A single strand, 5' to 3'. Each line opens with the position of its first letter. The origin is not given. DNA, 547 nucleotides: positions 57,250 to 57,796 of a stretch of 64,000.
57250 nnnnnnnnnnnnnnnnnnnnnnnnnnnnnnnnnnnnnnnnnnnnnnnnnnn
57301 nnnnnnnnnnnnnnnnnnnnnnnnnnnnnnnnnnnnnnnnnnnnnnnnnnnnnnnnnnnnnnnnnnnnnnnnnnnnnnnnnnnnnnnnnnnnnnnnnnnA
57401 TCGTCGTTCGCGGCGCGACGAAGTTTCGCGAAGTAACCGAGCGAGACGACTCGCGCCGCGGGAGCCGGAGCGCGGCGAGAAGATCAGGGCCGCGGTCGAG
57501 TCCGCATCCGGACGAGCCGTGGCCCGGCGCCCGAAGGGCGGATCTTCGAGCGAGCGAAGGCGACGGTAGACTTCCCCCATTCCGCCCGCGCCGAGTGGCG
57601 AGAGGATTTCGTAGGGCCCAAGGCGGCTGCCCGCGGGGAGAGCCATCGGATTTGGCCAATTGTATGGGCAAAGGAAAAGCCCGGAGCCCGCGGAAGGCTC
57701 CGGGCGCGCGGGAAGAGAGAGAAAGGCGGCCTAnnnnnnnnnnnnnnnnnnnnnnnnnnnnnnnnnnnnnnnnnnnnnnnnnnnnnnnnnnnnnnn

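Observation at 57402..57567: Non-coding ~166-nt element conserved far better than the genes around it (copy A; twin at 63332-63497)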

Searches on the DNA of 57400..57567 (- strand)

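Call 44: build_rna_model(alignment_id=A3, structure=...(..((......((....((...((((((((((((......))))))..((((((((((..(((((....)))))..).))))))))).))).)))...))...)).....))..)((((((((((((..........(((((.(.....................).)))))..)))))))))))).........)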
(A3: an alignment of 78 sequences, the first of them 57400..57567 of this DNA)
Model R1 built from alignment A3 (78 sequences, 198 columns); structure: as given.
model positions 167; base pairs 52; branch points 2; effective number of sequences 1.57; information 0.59 bits per position. Calibrated on 0.2 Mb of random sequence (short: E-values are rough).
structure used (alignment columns):
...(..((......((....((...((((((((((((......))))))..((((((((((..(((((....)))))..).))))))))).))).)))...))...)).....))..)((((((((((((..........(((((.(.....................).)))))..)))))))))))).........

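Call 45: search_with_rna_model(model_id=R1, sources=[window, L002, L003, L004, L006, L009, L010, L011, L012, L013, L014, L015, L016, L017, L018, L019, L020, L021, L022, L023, L024, L025, L026, L027, L028, L029, L030, L031, L032, L033, L034, L035, L036, L037, L038, L039, L040, L041, L042, L043, L044, L045, L046, L047, L048, L049, L050, L051, L052, L053, L054, L055, L056, L057, L058, L059, L060, L061, L062, L063, L064, L065, L066, L067, L068, L069, L070, L071, L072, L073, L074, L076, L077, L078, L079, L080, L081, L082, L083, L084, L085, L086, L087, L088, L089, L090, L091, L092, L093, L094, L095, L096, L097, L098, L099, L100], max_evalue=0.00001, make_alignment=true)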
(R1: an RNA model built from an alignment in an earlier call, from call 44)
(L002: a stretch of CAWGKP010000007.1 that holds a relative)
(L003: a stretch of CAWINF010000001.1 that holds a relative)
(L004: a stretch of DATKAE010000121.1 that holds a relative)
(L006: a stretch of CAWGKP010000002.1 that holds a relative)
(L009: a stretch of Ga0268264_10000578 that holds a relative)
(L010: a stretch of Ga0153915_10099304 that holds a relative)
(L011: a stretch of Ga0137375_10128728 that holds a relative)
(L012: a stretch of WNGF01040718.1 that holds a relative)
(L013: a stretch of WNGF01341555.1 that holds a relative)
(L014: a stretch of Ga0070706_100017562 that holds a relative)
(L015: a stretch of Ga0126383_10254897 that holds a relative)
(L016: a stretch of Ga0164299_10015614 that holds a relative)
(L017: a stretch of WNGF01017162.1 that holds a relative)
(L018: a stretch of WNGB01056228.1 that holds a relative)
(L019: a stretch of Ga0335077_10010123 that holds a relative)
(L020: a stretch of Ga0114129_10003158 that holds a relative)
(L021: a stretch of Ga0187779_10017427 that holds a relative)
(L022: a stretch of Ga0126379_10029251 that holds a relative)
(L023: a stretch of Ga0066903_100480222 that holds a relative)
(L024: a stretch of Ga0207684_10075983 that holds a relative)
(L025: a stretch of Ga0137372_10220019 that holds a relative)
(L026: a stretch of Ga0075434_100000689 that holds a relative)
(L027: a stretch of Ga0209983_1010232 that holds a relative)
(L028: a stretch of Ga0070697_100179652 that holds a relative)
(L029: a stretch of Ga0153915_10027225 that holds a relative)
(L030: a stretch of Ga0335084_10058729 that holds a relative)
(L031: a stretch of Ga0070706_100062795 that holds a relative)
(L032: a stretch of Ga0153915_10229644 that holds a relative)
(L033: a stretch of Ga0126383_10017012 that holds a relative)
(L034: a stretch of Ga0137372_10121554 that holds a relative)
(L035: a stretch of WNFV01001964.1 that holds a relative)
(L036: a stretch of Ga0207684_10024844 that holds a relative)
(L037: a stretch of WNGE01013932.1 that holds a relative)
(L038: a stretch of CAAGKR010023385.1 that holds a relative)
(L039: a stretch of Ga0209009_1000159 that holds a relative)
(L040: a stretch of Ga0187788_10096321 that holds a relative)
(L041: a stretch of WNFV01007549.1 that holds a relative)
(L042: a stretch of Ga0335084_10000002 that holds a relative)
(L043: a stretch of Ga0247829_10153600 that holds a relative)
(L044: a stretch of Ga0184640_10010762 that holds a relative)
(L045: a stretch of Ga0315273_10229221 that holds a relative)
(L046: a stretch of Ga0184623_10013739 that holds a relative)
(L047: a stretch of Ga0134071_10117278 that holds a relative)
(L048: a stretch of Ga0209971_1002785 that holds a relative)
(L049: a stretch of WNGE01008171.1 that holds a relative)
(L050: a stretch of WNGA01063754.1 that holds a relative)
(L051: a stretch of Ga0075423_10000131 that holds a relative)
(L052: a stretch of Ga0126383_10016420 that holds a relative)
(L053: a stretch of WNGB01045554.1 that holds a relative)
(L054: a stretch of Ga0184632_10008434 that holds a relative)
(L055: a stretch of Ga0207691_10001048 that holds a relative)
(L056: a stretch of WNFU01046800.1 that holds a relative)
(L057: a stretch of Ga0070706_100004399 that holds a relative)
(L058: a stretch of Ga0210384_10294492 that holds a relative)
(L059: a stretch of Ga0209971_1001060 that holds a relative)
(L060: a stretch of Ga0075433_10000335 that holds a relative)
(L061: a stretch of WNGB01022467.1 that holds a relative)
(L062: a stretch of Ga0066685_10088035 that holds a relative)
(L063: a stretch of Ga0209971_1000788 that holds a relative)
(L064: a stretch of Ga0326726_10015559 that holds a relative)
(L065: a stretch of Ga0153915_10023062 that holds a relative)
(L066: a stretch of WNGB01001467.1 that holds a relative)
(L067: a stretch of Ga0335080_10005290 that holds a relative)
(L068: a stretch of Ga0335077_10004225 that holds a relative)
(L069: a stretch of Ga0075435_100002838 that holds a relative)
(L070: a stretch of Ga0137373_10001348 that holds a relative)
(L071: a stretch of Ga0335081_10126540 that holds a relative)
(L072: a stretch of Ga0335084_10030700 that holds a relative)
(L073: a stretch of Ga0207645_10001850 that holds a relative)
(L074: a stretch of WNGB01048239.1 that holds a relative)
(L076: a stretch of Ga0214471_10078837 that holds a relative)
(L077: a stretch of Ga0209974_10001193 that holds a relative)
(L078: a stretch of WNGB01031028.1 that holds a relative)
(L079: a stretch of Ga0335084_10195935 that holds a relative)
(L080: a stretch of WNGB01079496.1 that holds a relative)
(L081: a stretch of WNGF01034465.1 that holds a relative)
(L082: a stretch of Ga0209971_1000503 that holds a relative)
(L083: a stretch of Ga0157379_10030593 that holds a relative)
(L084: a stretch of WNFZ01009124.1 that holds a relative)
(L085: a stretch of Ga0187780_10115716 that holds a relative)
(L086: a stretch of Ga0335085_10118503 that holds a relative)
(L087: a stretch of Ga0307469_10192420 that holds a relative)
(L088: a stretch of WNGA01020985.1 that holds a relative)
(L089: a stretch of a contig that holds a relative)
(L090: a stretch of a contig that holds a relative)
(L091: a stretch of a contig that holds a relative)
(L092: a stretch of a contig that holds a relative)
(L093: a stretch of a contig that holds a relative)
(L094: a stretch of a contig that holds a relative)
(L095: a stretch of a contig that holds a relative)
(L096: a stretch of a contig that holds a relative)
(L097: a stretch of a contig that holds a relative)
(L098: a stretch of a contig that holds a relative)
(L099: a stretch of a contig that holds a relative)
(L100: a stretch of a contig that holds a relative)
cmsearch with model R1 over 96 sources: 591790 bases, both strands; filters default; matches with E-value up to 0.00001: 115.
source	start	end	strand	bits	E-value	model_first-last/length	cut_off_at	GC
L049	9729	9897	+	163.4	1.1e-29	1-167/167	no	0.75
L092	272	439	-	159.5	6.5e-29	1-167/167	no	0.77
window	60598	60767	-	157.2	1.8e-28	1-167/167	no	0.75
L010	1595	1764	-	156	3.2e-28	1-167/167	no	0.75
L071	1165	1332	+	155.3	4.4e-28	1-167/167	no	0.69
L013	698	865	+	154.9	5.2e-28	1-167/167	no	0.73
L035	3101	3268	+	154.5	6.2e-28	1-167/167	no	0.74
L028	1127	1294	-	153.6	9.2e-28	1-167/167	no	0.74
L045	1015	1181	+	152.2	1.8e-27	1-167/167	no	0.73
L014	5230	5393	-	151.7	2.2e-27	1-167/167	no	0.73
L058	229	389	+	151.3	2.7e-27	1-167/167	no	0.75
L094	1045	1211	-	150.1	4.6e-27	1-167/167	no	0.74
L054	1800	1960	-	149.4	6.3e-27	1-167/167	no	0.7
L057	4439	4602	+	149.1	7.4e-27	1-167/167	no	0.73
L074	2754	2916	-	149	7.5e-27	1-167/167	no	0.76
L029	2513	2682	-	148.7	8.5e-27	1-167/167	no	0.77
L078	4472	4640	-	147.9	1.2e-26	1-167/167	no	0.75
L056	2471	2638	+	146.9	1.9e-26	1-167/167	no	0.75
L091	1162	1331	-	146.8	2.1e-26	1-167/167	no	0.75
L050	1145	1314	-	146.3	2.6e-26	1-167/167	no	0.76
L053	2545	2714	-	146.1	2.8e-26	1-167/167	no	0.74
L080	1191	1360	-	144.9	4.9e-26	1-167/167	no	0.76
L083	3276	3434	-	144.5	5.8e-26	1-167/167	no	0.72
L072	3881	4048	+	142.9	1.2e-25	1-167/167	no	0.77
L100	53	214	+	142.7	1.3e-25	1-167/167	no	0.67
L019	11337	11540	+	142.3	1.6e-25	1-167/167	no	0.68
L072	3708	3875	+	142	1.8e-25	1-167/167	no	0.7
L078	4137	4305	-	141.3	2.4e-25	1-167/167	no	0.75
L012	4252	4417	+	140.8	3.1e-25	1-167/167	no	0.74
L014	5023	5186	-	140.5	3.6e-25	1-167/167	no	0.75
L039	382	552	+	140.3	3.9e-25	1-167/167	no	0.74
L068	5263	5431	+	139.6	5.3e-25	1-167/167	no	0.73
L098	10843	11012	-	139.3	6.2e-25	1-167/167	no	0.76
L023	1445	1610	-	139.2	6.3e-25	1-167/167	no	0.73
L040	113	281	+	137.2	1.6e-24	1-167/167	no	0.73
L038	632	793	+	136.4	2.2e-24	1-167/167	no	0.73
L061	205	377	+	136.4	2.3e-24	1-167/167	no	0.75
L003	3898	4073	+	135.9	2.9e-24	1-167/167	no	0.78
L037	7135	7307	-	135.8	2.9e-24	1-167/167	no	0.76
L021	2539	2706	-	135.4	3.5e-24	1-167/167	no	0.7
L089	6005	6166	-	132.7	1.2e-23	1-167/167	no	0.72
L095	1957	2125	-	131.8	1.8e-23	1-167/167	no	0.75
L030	1265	1426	+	131.4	2.2e-23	1-167/167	no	0.73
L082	6780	6940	-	130.5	3.2e-23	1-167/167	no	0.75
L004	1980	2149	+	129.7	4.6e-23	1-167/167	no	0.76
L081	185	343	+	128.9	6.6e-23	1-167/167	no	0.77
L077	8611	8771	+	128.9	6.9e-23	1-167/167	no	0.75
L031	2083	2246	+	127.8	1.1e-22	1-167/167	no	0.76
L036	4748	4909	+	125.5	3.1e-22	1-167/167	no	0.69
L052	5306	5479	+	125.4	3.3e-22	1-167/167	no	0.72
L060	5475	5638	+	125.3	3.4e-22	1-167/167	no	0.74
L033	163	331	+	125.2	3.7e-22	1-167/167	no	0.7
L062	1543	1710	-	124.5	5.1e-22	1-167/167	no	0.78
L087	267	430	-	123.5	7.7e-22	1-167/167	no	0.76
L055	11629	11795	+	121.2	2.2e-21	1-167/167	no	0.79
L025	359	523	-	121.1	2.3e-21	1-167/167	no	0.73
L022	4010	4181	+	120.3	3.3e-21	1-167/167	no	0.72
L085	1649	1815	-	119.5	4.8e-21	1-167/167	no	0.75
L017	5569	5731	-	119.4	5e-21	1-167/167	no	0.75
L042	2157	2320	-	119.2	5.5e-21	1-167/167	no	0.76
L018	2435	2600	-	118.2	8.6e-21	1-167/167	no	0.73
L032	301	466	+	117.8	1e-20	1-167/167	no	0.77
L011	571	735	+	117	1.5e-20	1-167/167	no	0.79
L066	4635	4798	+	115.8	2.6e-20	1-167/167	no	0.76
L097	927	1097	-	115.1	3.5e-20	1-167/167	no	0.75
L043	928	1092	+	115.1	3.5e-20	1-167/167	no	0.73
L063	2430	2590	+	114.7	4.2e-20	1-167/167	no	0.76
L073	6792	6958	-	113.4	7.5e-20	1-167/167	no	0.8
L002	6715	6895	+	112.7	1e-19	1-167/167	no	0.72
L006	1242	1411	+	111.2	2e-19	1-167/167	no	0.77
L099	2069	2262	-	109.7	4e-19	1-167/167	no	0.72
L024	628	791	-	109.2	5e-19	1-167/167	no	0.75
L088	303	468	+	108.1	8.4e-19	1-167/167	no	0.8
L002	1251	1462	+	102.4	1.1e-17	1-167/167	no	0.77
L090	1396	1542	-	101.7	1.5e-17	1-167/167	no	0.73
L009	3662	3842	-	100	3.3e-17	1-167/167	no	0.77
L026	5251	5467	-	95.5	2.5e-16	1-167/167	no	0.72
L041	5887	6052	-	92.8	8.5e-16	1-167/167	no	0.83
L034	1779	1952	+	92.4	1e-15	1-167/167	no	0.75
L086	1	105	+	91.8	1.4e-15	61-167/167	5'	0.7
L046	571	658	+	86.4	1.5e-14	1-167/167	no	0.72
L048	4080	4178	-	85.6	2.2e-14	68-167/167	5'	0.74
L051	1618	1706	-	83.6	5.4e-14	1-167/167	no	0.74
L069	1161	1249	-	83.6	5.4e-14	1-167/167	no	0.74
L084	5388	5504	-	82.7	8.4e-14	1-167/167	no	0.74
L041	8556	8709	-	82.4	9.3e-14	1-167/167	no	0.68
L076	2616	2700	-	81.5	1.4e-13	83-167/167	5'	0.74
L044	3108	3196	-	81.4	1.5e-13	1-167/167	no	0.7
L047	422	509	+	80.3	2.4e-13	1-167/167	no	0.7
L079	2017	2098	-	80.1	2.7e-13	86-167/167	5'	0.7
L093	2794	2964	+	78.9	4.7e-13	1-167/167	no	0.7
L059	1089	1289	-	77.2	1e-12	1-167/167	no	0.71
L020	362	530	+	73.2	6e-12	1-167/167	no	0.63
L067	11686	11795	-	71.2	1.5e-11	1-167/167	no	0.71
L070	7154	7240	-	69.8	2.9e-11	1-167/167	no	0.75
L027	112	195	+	68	6.3e-11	1-167/167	no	0.7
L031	197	349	+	67.9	6.6e-11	1-167/167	no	0.71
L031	20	172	+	66.6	1.2e-10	1-167/167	no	0.71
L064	6544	6629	-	63.8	4.3e-10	82-167/167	5'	0.76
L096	1552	1707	-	60.9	1.6e-09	1-167/167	no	0.75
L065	2277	2345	+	59.5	3.1e-09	1-167/167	no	0.77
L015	1622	1724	-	57.8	6.6e-09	67-167/167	5'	0.73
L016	2154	2235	+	57.5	7.6e-09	1-167/167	no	0.67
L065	2369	2456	+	55.6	1.7e-08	1-167/167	no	0.74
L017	5396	5543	-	54.6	2.8e-08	1-167/167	no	0.72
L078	4329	4453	-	51.4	1.2e-07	1-167/167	no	0.75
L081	4418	4496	+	50.1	2.2e-07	1-167/167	no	0.71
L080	2750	2844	+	49.2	3.3e-07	1-167/167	no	0.77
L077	8703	8787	-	44.5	2.6e-06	1-167/167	no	0.69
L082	6764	6848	+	44.5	2.6e-06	1-167/167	no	0.69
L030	1508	1655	+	44.2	3e-06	1-167/167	no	0.7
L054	1766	1868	+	43.7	3.9e-06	1-167/167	no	0.65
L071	1310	1480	-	41.7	9.6e-06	1-167/167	no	0.7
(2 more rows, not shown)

Alignment A4: 115 matches aligned to the model, 364 columns, each read 5' to 3' on its own strand. Consensus structure (alignment columns), stored with it:
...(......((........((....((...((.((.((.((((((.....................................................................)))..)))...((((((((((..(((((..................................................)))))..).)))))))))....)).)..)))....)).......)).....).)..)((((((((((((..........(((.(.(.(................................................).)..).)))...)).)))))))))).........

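Call 71: search_with_rna_model(model_id=R1, sources=[L129, L130, L131, L132, L133, L101, L102, L103, L104, L105, L106, L107, L108, L109, L110, L111, L112, L113, L114, L115, L116, L117, L118, L119, L120, L121, L122, L123, L124, L125, L126, L127, L128, L001, L005, L007, L008], max_evalue=0.001)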
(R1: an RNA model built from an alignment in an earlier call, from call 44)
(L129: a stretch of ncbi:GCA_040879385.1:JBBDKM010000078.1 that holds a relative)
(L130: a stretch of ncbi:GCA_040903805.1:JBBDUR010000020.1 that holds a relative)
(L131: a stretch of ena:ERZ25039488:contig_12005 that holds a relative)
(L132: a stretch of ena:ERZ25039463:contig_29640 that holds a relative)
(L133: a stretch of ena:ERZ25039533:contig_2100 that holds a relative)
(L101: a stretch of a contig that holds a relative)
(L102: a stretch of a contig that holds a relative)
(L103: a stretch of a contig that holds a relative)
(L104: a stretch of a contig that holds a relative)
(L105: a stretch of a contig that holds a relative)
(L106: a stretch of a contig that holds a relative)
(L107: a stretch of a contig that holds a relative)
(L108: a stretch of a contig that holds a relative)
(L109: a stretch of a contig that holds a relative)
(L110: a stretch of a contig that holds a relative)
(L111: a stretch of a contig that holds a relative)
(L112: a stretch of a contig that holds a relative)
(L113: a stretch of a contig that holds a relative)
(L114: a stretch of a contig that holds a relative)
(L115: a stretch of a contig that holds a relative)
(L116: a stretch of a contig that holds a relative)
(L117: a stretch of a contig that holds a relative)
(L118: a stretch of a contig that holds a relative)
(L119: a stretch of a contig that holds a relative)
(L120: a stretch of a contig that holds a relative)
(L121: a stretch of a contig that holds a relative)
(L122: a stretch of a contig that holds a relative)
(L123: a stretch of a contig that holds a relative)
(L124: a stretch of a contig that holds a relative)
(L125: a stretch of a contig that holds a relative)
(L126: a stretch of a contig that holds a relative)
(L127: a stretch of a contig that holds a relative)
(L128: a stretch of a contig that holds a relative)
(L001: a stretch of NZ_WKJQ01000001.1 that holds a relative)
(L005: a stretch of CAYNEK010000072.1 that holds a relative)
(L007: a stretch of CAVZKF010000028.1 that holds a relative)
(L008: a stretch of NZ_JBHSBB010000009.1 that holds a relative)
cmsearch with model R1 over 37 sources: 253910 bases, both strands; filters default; matches with E-value up to 0.001: 53.
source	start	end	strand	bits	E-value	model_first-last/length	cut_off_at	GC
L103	1461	1628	-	168.7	4.2e-31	1-167/167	no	0.74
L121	1133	1302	+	156.6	1e-28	1-167/167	no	0.75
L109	6467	6635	+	155.4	1.7e-28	1-167/167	no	0.77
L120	197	366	+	145.7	1.4e-26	1-167/167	no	0.74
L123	840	1009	+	144.5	2.5e-26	1-167/167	no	0.76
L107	9467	9635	-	140.5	1.5e-25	1-167/167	no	0.78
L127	236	397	-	139.9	2e-25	1-167/167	no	0.71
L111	7742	7909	+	137.8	5.1e-25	1-167/167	no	0.69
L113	2188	2351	+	135.1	1.7e-24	1-167/167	no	0.74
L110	1755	1924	+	129.5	2.2e-23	1-167/167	no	0.78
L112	864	1025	+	129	2.7e-23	1-167/167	no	0.76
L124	735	900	-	128.4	3.6e-23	1-167/167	no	0.77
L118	704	865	+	128.3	3.8e-23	1-167/167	no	0.72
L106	1215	1378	-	128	4.3e-23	1-167/167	no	0.75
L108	2295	2459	-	126.6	8.1e-23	1-167/167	no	0.73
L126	3383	3547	-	125.2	1.6e-22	1-167/167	no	0.75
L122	134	294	+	123.4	3.6e-22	1-167/167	no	0.78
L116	530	694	+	123.3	3.6e-22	1-167/167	no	0.74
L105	3591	3755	+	121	1.1e-21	1-167/167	no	0.74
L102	5281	5452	+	119.2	2.3e-21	1-167/167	no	0.77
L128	6376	6541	-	113.2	3.6e-20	1-167/167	no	0.78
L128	7573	7738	-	111.8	6.8e-20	1-167/167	no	0.78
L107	9243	9456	-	107.6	4.4e-19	1-167/167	no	0.74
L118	881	1095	-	106.9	6.1e-19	1-167/167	no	0.7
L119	11667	11823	-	99.8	1.6e-17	1-167/167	no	0.69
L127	65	215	-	93.2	3e-16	1-167/167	no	0.7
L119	11950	12110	-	92.1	5.1e-16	1-167/167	no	0.68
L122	3281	3441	+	86.9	5.2e-15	1-167/167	no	0.8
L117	1320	1392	-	73.6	2.2e-12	1-167/167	no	0.71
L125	1721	1808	+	72.2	4e-12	1-167/167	no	0.75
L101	5082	5188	+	64.5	1.3e-10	1-167/167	no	0.79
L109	6671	6819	+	61.5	5.3e-10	1-143/167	3'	0.68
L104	1087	1174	+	53.2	2.2e-08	1-167/167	no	0.68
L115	103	181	-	50.1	9.3e-08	1-167/167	no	0.71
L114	1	75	+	43.5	1.8e-06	92-167/167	5'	0.8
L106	1189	1283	+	37.8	2.4e-05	1-167/167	no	0.68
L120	298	411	-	37.6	2.7e-05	1-167/167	no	0.68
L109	6567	6724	-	36.9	3.6e-05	1-167/167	no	0.68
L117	1329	1379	+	36.4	4.5e-05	108-158/167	no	0.75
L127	245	295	+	36.4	4.5e-05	108-158/167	no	0.75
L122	226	305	-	35.9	5.8e-05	1-167/167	no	0.74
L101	5129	5179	-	35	8.4e-05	108-158/167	no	0.76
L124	664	803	+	34.9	8.9e-05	1-167/167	no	0.69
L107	9476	9526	+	34.7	9.9e-05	108-158/167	no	0.76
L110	1865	1915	-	34.7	9.9e-05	108-158/167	no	0.76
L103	1470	1520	+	33.8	0.00015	108-158/167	no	0.71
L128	7470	7643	+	33.5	0.00017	1-167/167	no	0.67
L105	3689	3770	-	33.1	0.0002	1-167/167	no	0.72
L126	3382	3453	+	32.8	0.00023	1-167/167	no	0.72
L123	939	1017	-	31.4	0.00043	1-167/167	no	0.73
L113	2284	2369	-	31.2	0.00047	1-167/167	no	0.73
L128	6369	6446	+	29.7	0.00093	1-167/167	no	0.76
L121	1241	1293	-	29.6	0.00098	108-158/167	no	0.75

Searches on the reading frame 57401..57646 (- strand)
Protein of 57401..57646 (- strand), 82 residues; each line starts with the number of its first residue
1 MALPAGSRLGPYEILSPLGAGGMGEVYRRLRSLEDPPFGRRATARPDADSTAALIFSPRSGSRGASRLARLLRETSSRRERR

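Call 60: search_protein_families(library=pfam, proteins=[window:57401-57646:-], max_evalue=0.001)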
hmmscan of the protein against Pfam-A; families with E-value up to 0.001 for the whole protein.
window:57401-57646:- (82 aa): 0 families
